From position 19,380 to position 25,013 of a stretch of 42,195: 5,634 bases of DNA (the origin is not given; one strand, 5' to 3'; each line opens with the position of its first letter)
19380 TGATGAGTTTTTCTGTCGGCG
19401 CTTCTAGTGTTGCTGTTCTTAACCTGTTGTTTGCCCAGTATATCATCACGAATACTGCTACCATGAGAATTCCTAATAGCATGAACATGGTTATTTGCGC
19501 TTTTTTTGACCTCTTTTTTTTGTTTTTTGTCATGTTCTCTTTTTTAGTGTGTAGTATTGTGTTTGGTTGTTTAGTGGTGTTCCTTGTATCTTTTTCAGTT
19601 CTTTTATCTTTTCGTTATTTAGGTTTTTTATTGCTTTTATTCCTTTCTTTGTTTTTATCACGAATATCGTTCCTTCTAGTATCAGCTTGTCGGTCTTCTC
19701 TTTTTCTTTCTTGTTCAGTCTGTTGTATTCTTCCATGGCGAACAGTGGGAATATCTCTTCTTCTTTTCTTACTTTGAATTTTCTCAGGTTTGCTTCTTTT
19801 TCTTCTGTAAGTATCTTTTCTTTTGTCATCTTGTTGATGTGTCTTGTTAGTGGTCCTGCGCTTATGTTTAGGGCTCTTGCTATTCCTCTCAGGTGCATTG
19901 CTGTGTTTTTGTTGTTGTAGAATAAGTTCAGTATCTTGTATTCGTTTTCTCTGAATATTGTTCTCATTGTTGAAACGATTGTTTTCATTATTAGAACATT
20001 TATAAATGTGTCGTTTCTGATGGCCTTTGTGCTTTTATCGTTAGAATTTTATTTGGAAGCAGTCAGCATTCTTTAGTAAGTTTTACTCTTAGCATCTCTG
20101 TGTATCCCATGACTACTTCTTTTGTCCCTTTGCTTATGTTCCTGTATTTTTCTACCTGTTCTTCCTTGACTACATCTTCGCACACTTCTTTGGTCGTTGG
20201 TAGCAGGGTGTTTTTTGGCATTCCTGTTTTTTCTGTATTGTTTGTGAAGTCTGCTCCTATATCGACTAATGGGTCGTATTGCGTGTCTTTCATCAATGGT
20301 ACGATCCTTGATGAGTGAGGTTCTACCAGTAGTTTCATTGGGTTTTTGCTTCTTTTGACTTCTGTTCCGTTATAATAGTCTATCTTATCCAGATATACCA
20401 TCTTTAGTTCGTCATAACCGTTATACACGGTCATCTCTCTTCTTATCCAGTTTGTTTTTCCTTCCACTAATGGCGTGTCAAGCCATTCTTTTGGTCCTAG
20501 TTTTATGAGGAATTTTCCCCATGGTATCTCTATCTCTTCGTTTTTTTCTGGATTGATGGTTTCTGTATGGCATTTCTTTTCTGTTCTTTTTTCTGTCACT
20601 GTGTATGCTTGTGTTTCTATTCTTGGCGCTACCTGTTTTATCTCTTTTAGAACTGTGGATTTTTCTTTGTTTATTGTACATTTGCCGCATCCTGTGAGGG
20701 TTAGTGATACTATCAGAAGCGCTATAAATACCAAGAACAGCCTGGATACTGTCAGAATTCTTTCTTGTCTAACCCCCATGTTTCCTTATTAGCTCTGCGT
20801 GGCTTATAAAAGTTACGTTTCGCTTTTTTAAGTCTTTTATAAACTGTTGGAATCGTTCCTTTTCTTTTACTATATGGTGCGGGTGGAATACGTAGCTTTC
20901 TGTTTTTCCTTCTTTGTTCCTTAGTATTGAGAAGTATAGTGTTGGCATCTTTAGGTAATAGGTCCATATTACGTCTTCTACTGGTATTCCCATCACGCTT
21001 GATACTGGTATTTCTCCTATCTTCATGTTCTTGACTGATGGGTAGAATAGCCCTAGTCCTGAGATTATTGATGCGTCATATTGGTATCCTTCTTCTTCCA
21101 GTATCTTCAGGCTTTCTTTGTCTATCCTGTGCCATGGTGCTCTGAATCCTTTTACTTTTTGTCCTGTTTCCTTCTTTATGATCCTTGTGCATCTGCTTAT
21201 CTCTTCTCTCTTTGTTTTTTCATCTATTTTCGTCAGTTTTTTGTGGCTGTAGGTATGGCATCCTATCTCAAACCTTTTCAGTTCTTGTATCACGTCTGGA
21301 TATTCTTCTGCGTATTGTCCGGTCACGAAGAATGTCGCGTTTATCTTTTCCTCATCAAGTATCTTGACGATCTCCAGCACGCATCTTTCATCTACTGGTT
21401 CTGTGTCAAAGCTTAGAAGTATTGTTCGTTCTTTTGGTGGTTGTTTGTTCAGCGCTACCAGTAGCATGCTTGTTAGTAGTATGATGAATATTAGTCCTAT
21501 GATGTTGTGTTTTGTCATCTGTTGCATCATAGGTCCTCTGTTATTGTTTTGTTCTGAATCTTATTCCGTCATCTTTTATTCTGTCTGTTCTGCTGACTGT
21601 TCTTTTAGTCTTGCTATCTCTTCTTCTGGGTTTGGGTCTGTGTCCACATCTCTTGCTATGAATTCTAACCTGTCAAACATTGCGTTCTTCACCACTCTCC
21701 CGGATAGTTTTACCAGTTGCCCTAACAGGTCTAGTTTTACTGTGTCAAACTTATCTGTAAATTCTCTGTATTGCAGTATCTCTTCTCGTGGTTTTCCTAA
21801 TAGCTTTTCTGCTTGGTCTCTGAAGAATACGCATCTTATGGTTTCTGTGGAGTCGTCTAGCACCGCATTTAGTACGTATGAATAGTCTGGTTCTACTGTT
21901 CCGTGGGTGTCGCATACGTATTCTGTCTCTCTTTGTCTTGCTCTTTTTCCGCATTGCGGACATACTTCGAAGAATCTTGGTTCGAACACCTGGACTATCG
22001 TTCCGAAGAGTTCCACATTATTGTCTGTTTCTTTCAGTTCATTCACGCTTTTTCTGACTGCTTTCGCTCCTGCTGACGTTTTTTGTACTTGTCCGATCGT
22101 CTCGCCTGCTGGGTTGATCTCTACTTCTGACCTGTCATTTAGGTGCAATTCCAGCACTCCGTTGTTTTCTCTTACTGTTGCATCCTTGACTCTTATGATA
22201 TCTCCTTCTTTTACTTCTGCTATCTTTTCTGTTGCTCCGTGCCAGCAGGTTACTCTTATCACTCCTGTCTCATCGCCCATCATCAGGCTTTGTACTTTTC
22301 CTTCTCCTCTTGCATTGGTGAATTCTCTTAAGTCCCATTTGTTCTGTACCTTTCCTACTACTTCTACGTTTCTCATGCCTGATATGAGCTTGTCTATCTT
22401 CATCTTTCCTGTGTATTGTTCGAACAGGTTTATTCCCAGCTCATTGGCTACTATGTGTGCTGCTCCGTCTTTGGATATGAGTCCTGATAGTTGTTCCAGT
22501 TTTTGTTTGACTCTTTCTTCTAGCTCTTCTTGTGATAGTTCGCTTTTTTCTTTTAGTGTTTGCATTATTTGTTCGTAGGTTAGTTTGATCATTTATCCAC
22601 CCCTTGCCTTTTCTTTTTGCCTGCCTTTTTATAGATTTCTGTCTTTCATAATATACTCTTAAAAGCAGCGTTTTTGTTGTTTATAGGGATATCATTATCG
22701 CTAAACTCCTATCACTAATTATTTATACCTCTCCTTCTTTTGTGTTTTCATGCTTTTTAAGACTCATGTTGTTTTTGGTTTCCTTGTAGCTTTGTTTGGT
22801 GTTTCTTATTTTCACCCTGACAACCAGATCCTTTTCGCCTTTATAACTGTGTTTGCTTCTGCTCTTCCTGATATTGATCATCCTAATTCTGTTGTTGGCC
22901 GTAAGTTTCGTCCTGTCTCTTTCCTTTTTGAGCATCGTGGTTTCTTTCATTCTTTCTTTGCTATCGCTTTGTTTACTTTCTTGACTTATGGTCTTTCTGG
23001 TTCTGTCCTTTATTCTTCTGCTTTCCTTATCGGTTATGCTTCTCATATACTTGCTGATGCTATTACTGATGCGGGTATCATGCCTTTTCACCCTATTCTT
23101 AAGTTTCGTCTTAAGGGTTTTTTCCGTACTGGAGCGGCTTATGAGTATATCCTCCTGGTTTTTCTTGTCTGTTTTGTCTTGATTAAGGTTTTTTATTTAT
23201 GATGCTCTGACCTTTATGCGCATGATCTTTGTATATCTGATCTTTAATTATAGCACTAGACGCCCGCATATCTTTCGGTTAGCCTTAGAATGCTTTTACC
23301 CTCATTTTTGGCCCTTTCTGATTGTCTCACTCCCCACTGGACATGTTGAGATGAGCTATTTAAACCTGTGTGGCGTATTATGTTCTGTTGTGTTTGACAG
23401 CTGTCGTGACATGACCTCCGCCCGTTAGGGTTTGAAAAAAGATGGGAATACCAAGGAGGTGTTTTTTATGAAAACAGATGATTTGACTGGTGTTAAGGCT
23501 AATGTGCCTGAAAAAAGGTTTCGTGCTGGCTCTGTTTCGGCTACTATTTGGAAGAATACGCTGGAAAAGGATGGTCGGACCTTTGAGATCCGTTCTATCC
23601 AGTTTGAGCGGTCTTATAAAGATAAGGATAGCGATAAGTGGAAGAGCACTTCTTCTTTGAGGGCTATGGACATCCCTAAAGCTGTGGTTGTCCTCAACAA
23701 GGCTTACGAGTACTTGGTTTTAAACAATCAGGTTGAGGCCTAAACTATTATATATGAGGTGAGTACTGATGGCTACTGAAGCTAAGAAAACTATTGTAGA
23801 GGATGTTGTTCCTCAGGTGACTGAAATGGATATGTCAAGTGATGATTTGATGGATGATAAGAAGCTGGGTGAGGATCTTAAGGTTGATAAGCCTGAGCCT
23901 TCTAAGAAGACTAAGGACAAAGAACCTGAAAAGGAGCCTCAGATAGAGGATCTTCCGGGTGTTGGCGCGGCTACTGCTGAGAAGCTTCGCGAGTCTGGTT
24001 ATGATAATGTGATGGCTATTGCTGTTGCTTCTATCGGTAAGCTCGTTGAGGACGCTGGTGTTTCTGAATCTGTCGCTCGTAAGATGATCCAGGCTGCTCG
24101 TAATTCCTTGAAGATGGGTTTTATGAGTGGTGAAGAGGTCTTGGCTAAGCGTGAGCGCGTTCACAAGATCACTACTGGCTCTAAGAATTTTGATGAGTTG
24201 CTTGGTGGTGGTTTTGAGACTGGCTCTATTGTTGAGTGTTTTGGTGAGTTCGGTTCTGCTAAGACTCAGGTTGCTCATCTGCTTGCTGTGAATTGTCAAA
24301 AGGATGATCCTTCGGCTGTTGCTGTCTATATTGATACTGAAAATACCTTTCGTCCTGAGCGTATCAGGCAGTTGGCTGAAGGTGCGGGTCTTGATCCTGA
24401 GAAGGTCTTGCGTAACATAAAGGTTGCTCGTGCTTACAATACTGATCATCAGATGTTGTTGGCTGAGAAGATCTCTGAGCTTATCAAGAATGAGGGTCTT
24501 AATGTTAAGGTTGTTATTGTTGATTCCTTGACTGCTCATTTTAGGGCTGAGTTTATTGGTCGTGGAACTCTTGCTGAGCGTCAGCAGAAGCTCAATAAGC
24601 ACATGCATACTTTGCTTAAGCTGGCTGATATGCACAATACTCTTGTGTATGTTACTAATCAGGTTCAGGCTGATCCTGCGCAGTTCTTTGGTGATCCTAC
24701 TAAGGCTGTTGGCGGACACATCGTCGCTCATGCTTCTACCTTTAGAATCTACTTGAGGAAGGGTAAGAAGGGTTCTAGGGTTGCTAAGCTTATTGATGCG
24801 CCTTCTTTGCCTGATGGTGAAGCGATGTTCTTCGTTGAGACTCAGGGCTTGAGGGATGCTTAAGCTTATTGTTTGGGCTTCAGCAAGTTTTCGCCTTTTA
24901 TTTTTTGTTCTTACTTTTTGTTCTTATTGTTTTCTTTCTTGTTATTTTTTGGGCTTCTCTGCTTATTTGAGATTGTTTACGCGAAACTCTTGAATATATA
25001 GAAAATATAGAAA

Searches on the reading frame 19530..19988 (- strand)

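Call 8: search_protein_families(library=pfam, proteins=[window:19530-19988:-], max_evalue=0.01)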
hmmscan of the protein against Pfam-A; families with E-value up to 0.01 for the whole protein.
window:19530-19988:- (152 aa): 2 families
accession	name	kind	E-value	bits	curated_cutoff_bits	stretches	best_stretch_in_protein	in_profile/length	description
PF13412.12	HTH_24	-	1.5e-06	28.1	21.9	1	13-60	2-47/48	Winged helix-turn-helix DNA-binding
PF01047.28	MarR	-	0.0081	16.5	24.6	0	14-59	3-46/59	MarR family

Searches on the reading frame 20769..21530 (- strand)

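Call 8: search_protein_families(library=pfam, proteins=[window:20769-21530:-], max_evalue=0.01)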
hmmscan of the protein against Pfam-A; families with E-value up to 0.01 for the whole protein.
window:20769-21530:- (253 aa): 4 families
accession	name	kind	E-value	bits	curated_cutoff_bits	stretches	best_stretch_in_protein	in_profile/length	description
PF01522.26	Polysacc_deac_1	-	3.9e-29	101.6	23.1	1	30-151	2-123/124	Polysaccharide deacetylase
PF22537.1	WbmS-like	-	4.4e-10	40.3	27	1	40-230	2-182/186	Polysaccharide deacetylase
PF10096.14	DUF2334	-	6e-07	29.7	26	1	47-234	14-203/203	Uncharacterized protein conserved in bacteria (DUF2334)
PF03065.20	Glyco_hydro_57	-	0.009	15.8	21.2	0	79-151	96-168/291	Glycosyl hydrolase family 57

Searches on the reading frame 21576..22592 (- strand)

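Call 8: search_protein_families(library=pfam, proteins=[window:21576-22592:-], max_evalue=0.01)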
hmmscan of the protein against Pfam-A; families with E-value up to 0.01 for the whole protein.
window:21576-22592:- (338 aa): 7 families
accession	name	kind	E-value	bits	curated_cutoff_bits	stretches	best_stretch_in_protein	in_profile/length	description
PF01336.31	tRNA_anti-codon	-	2.3e-16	59.9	27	1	76-153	1-71/75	OB-fold nucleic acid binding domain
PF08646.16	Rep_fac-A_C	-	2.3e-11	44.1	28.5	1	206-280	16-94/146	Replication factor-A C terminal domain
PF16900.11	REPA_OB_2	-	3.5e-05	24.1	27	1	75-156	12-94/98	Replication protein A OB domain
PF02765.23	POT1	-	3.6e-05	24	29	0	108-146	49-88/140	Telomeric single stranded DNA binding POT1/CDC13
PF24903.1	OB_MEIOB_N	-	0.00036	20.2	27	1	62-144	4-93/140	MEIOB, N-terminal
PF21473.3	Ssb-like_OB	-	0.0012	19.5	24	1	77-157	18-95/97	Single-stranded DNA binding protein Ssb-like, OB fold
PF21669.3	SHLD2_OB1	-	0.0051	16.9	26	0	100-152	50-103/138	Shieldin complex subunit 2, first OB fold domain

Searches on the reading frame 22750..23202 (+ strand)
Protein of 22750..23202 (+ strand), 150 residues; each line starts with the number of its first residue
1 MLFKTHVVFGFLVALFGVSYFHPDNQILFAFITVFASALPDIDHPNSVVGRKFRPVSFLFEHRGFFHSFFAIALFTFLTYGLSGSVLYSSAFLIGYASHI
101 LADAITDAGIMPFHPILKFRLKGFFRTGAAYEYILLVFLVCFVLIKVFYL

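Call 8: search_protein_families(library=pfam, proteins=[window:22750-23202:+], max_evalue=0.01)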
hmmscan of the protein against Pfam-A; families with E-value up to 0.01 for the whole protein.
window:22750-23202:+ (150 aa): 2 families
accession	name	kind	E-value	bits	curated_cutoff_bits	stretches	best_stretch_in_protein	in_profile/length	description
PF04307.19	YdjM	-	5e-29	101.5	29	1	1-141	1-164/176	YdjM inner membrane protein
PF00882.24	Zn_dep_PLPC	-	0.0023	18.3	26.8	1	89-107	79-97/167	Zinc dependent phospholipase C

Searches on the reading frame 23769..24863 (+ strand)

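Call 8: search_protein_families(library=pfam, proteins=[window:23769-24863:+], max_evalue=0.01)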
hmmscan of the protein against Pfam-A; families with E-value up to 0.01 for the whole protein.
window:23769-24863:+ (364 aa): 10 families
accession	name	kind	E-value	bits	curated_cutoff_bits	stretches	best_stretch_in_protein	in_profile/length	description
PF08423.17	Rad51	-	1.6e-84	283.4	22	1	127-364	1-244/244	Rad51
PF00154.27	RecA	-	2.3e-14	54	27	1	127-334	26-223/262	recA bacterial DNA recombination protein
PF14520.12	HHH_5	-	9.4e-10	39.3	27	1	60-111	5-56/57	Helix-hairpin-helix domain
PF06745.19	ATPase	-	3e-09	37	26.6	1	135-272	2-148/231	KaiC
PF21999.2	IMS_HHH_1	-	0.0014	19.5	27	1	60-96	1-37/53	DNA polymerase-iota, thumb domain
PF13481.12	AAA_25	-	0.0015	18.6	27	1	141-259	22-157/195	AAA domain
PF13401.12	AAA_22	-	0.0025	18.6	27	1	151-252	4-91/130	AAA domain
PF02961.22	SAM_BAF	-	0.0072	17.2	25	0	51-83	12-44/88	Barrier to autointegration factor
PF00633.29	HHH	-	0.0074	16.5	24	0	53-75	7-29/30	Helix-hairpin-helix motif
PF00006.31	ATP-synt_ab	-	0.0083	16.2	29.5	0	152-260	14-120/213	ATP synthase alpha/beta family, nucleotide-binding domain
